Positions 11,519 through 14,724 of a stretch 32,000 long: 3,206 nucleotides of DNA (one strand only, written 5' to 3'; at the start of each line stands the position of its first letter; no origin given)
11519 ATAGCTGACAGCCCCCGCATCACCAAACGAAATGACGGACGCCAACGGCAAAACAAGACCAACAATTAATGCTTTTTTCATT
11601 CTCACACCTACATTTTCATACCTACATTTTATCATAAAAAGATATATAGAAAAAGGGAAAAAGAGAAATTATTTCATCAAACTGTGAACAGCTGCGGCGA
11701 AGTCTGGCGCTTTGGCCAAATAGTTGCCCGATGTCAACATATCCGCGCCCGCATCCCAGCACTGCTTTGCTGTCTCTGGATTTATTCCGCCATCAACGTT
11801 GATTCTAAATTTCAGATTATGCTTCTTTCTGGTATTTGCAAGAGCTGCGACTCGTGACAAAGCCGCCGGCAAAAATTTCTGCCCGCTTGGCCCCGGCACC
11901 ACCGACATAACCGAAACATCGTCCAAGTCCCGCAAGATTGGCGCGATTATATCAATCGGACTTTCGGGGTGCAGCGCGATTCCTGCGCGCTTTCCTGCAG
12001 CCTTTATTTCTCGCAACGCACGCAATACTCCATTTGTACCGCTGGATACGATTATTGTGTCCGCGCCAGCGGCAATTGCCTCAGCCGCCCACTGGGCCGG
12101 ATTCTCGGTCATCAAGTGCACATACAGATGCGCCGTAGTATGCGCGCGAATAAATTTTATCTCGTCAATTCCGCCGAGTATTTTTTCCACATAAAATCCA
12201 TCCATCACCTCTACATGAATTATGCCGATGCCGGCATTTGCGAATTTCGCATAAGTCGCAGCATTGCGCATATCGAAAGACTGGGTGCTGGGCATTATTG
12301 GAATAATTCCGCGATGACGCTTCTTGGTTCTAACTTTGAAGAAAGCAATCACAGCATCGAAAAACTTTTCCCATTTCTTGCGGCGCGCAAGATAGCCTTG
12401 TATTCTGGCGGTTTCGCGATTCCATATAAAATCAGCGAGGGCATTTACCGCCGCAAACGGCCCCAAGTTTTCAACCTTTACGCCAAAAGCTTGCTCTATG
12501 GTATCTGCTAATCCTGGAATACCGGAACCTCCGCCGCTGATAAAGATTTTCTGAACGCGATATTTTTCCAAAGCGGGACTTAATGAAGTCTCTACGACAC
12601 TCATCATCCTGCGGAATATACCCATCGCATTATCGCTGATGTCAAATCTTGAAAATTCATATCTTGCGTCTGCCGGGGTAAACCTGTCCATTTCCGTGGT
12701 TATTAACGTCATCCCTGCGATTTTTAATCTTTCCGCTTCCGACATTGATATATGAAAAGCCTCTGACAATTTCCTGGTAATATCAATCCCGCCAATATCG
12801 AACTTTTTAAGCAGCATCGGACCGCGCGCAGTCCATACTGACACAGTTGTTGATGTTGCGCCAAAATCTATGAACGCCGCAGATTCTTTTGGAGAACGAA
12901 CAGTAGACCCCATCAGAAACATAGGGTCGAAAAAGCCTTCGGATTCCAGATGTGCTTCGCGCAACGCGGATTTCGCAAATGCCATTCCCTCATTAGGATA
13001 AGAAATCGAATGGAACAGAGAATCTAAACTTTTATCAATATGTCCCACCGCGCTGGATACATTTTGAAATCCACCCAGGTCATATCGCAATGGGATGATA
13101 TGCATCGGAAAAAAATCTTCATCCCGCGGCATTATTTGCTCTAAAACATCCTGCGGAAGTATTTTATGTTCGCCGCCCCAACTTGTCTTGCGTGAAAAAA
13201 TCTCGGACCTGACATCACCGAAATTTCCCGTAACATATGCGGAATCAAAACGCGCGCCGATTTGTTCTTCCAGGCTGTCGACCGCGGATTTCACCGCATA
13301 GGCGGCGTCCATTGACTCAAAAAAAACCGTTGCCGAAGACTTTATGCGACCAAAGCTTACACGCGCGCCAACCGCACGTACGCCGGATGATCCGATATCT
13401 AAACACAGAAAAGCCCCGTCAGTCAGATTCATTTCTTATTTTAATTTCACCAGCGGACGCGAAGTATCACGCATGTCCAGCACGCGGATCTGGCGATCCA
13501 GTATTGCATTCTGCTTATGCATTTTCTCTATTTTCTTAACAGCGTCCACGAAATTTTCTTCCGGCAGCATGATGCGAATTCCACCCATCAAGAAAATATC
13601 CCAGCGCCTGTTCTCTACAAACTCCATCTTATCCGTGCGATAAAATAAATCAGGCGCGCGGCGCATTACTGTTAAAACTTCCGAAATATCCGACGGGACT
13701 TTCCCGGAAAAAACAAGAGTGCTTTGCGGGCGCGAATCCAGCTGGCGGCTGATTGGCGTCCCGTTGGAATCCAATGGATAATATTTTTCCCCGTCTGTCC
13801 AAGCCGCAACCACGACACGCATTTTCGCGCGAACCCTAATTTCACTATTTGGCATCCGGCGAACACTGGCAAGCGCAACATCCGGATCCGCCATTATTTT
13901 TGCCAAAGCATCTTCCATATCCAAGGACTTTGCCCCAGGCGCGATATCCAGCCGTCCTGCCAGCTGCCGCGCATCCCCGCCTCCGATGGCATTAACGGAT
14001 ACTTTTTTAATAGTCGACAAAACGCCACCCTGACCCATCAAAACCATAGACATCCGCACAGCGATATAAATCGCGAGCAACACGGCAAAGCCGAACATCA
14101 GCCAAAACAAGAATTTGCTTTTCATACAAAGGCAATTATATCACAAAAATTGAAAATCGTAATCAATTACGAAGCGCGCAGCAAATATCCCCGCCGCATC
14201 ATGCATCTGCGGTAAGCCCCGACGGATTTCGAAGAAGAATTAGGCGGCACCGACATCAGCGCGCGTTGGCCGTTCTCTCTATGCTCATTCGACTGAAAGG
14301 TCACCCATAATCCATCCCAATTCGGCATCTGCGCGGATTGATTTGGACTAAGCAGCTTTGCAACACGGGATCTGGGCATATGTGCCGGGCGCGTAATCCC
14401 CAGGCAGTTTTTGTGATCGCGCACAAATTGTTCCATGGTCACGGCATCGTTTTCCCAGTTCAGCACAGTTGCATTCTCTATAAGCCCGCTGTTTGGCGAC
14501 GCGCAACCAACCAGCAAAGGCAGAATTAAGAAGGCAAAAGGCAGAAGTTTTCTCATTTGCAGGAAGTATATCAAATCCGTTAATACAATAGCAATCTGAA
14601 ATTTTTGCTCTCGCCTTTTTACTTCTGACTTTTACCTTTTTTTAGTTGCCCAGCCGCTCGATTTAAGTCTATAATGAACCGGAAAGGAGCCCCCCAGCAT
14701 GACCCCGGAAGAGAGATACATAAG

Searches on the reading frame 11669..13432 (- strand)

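Call 7: search_protein_families(library=ncbifam, proteins=[window:11669-13432:-], max_evalue=0.00001)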
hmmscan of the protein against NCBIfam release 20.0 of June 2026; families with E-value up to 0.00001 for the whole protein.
window:11669-13432:- (587 aa): 8 families
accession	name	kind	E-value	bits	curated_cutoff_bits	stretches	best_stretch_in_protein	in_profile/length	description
NF004076.0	PRK05581.1-4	subfamily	2.2e-49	167.7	165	1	379-583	7-213/221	ribulose-phosphate 3-epimerase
TIGR01163.1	rpe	equivalog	2.3e-47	161.1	212.6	1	382-585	5-210/211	ribulose-phosphate 3-epimerase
NF007266.0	PRK09722.1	equivalog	9.2e-39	133.3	271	1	379-570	5-198/230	D-allulose 6-phosphate 3-epimerase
NF005944.0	PRK08005.1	equivalog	2.7e-19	69.2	376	1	384-581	8-203/210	ribulose-phosphate 3 epimerase family protein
NF005986.0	PRK08091.1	equivalog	5.2e-13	49.5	264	1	396-580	33-218/229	ribulose-phosphate 3-epimerase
TIGR01174.1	ftsA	equivalog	1.1e-12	47.8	175.85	1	110-321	120-343/371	cell division protein FtsA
TIGR01175.1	pilM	subfamily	2.2e-12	46.7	133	1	181-330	185-320/348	type IV pilus assembly protein PilM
NF045709.1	Amuc_1101_fam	equivalog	5.7e-07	28.7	650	1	182-330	177-322/608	Amuc_1101 family PilM-like pilus complex protein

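Call 9: search_protein_families(library=pfam, proteins=[window:11669-13432:-], max_evalue=0.1)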
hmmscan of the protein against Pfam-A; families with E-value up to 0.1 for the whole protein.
window:11669-13432:- (587 aa): 6 families
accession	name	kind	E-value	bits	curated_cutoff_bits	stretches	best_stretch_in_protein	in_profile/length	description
PF00834.25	Ribul_P_3_epim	-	2.7e-43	148.1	21.1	1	380-571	3-196/198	Ribulose-phosphate 3 epimerase family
PF14450.12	FtsA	-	8.4e-12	46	31.8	1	186-325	1-112/127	Cell division protein FtsA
PF11104.14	PilM_2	-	2.5e-08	33.7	27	1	184-330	181-312/340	Type IV pilus assembly protein PilM;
PF00012.26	HSP70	-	0.0013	17.5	20.6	1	230-319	257-353/599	Hsp70 protein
PF01729.25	QRPTase_C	-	0.032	14.4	23.1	0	527-575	113-161/169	Quinolinate phosphoribosyl transferase, C-terminal domain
PF02581.23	TMP-TENI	-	0.092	12.6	27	0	524-566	137-174/180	Thiamine monophosphate synthase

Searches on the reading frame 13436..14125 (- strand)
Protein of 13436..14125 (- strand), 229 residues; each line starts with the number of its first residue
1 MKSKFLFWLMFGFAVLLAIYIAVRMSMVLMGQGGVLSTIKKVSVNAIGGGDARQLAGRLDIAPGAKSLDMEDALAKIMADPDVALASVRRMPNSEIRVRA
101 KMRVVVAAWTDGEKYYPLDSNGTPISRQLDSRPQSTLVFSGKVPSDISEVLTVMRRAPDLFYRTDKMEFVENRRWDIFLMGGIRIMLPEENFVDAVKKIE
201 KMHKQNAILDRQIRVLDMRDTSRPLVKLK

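Call 7: search_protein_families(library=ncbifam, proteins=[window:13436-14125:-], max_evalue=0.00001)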
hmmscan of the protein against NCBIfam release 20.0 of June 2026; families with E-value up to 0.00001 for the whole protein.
window:13436-14125:- (229 aa): 0 families

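Call 9: search_protein_families(library=pfam, proteins=[window:13436-14125:-], max_evalue=0.1)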
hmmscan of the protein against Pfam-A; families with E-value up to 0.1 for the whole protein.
window:13436-14125:- (229 aa): 1 family
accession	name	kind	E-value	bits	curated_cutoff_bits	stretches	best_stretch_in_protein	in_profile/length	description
PF03799.20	FtsQ_DivIB_C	-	1.7e-11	45.4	21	1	107-219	1-114/114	Cell division protein FtsQ/DivIB, C-terminal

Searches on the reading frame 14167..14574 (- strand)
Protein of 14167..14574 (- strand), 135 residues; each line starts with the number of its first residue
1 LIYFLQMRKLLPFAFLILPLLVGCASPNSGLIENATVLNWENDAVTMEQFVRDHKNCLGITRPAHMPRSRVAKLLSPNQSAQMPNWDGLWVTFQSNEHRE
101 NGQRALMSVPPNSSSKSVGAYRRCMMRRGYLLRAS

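Call 9: search_protein_families(library=pfam, proteins=[window:14167-14574:-], max_evalue=0.1)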
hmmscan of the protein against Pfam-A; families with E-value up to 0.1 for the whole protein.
window:14167-14574:- (135 aa): 1 family
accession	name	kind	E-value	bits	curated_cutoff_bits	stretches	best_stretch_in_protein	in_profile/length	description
PF07893.19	DUF1668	-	0.055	13.3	23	1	49-108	220-279/336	Protein of unknown function (DUF1668)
